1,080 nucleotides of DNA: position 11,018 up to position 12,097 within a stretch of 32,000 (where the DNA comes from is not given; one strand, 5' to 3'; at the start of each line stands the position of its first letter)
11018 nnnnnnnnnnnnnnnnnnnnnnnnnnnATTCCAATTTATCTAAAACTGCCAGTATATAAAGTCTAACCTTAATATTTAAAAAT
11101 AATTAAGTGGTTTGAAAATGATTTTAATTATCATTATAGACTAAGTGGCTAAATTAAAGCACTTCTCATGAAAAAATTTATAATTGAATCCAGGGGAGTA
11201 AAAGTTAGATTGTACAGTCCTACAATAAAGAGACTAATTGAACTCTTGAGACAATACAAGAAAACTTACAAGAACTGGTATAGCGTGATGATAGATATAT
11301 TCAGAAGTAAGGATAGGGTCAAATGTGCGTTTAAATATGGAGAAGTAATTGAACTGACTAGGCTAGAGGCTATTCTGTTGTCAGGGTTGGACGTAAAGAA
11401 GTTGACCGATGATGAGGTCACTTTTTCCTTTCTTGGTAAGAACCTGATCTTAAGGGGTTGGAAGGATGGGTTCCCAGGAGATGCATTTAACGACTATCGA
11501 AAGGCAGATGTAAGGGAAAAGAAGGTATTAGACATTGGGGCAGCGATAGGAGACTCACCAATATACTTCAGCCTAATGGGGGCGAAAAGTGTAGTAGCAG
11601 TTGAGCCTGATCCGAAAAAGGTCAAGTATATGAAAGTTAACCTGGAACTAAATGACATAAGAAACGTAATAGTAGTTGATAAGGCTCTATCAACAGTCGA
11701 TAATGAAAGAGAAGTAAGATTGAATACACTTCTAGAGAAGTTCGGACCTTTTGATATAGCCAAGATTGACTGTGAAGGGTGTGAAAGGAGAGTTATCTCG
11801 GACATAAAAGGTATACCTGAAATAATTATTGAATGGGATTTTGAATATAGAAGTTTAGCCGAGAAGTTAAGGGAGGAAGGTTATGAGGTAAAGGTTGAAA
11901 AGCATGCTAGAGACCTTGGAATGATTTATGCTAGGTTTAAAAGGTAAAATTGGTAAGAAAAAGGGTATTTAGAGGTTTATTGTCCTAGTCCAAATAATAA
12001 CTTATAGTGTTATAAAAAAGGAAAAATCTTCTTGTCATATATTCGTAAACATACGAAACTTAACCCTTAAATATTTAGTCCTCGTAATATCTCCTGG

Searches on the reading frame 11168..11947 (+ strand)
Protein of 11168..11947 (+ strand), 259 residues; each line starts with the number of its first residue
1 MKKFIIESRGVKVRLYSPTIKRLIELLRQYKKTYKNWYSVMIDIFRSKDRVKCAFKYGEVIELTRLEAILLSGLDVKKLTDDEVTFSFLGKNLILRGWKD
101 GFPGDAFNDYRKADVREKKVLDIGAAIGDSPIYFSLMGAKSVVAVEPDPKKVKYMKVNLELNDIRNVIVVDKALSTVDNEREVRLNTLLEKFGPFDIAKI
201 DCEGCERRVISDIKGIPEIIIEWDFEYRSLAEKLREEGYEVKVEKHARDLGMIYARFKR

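Call 3: search_protein_families(library=pfam, proteins=[window:11168-11947:+], max_evalue=1)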
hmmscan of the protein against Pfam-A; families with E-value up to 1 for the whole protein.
window:11168-11947:+ (259 aa): 9 families
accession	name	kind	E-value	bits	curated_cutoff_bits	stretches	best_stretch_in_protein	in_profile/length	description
PF05050.19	Methyltransf_21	-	3.4e-10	40.8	22.7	2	179-240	96-172/173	Methyltransferase FkbM domain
PF02475.24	TRM5-TYW2_MTfase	-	5.1e-07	30.2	28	1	118-177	38-99/164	TRM5/TYW2 methyltransferase domain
PF06325.19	PrmA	-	6.1e-05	23.1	22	1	115-175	160-220/296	Ribosomal protein L11 methyltransferase (PrmA)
PF01189.24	Methyltr_RsmB-F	-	0.067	13.3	27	1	117-179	9-73/199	16S rRNA methyltransferase RsmB/F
PF00403.32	HMA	-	0.074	13.9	24.8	1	195-219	2-26/62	Heavy-metal-associated domain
PF13649.12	Methyltransf_25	-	0.081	14.1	27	1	120-175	1-56/97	Methyltransferase domain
PF13489.12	Methyltransf_23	-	0.1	12.8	27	1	109-154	15-59/164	Methyltransferase domain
PF03602.21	Cons_hypoth95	-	0.17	12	24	1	107-197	33-116/182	Conserved hypothetical protein 95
PF05175.20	MTS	-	0.25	11.4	23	1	116-178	31-95/170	Methyltransferase small domain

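Call 4: search_protein_families(library=ncbifam, proteins=[window:11168-11947:+], max_evalue=1)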
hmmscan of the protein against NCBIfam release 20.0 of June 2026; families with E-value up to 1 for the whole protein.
window:11168-11947:+ (259 aa): 19 families
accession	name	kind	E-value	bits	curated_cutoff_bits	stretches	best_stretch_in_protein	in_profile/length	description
TIGR01444.1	fkbM_fam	subfamily_domain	8.2e-19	68.5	37.7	2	120-180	2-63/143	FkbM family methyltransferase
NF011529.0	PRK14968.1-3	equivalog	8e-06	25.4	162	1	114-173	32-90/198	putative methyltransferase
TIGR00406.1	prmA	equivalog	1.1e-05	25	183.15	1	112-173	155-216/288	50S ribosomal protein L11 methyltransferase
NF001785.0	PRK00517.2-2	equivalog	7.8e-05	22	188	1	110-180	139-209/282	50S ribosomal protein L11 methyltransferase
TIGR02469.1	CbiT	equivalog_domain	0.00031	21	78.3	1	116-176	18-80/124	precorrin-6Y C5,15-methyltransferase (decarboxylating) subunit CbiT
NF047824.1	tRNAwyosineTaw2Meth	equivalog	0.0032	17.2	350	1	117-170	94-148/245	tRNA(Phe) (4-demethylwyosine(37)-C(7)) aminocarboxypropyltransferase Taw2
NF005640.0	PRK07402.1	equivalog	0.0046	16.5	219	1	118-171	45-99/200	precorrin-6Y C5,15-methyltransferase subunit CbiT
NF047730.1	tRNAMtaseTrm5b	equivalog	0.0048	16.1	600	1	119-172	184-236/330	tRNA (guanine(37)-N1)-methyltransferase Trm5b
NF001790.0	PRK00517.3-3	equivalog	0.011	15.2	269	1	112-171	118-177/262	50S ribosomal protein L11 methyltransferase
NF047823.1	tRNAwyosTaw2Pyroc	equivalog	0.017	14.5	550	1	117-168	126-177/277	tRNA(Phe) (4-demethylwyosine(37)-C(7)) aminocarboxypropyltransferase Taw2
TIGR00478.1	tly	subfamily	0.017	14.4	185.8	1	113-173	72-127/228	TlyA family rRNA (cytidine-2'-O)-methyltransferase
TIGR00446.1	nop2p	subfamily_domain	0.048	12.9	210.45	1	117-172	72-129/264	NOL1/NOP2/sun family putative RNA methylase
NF004453.0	PRK05786.1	equivalog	0.075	12.6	243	1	117-184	5-72/238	3-ketoacyl-(acyl-carrier-protein) reductase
TIGR00479.1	rumA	equivalog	0.079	11.8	183.55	1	117-177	294-353/432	23S rRNA (uracil(1939)-C(5))-methyltransferase RlmD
NF004851.0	PRK06202.1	equivalog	0.093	12.1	243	1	91-178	37-127/237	hypothetical protein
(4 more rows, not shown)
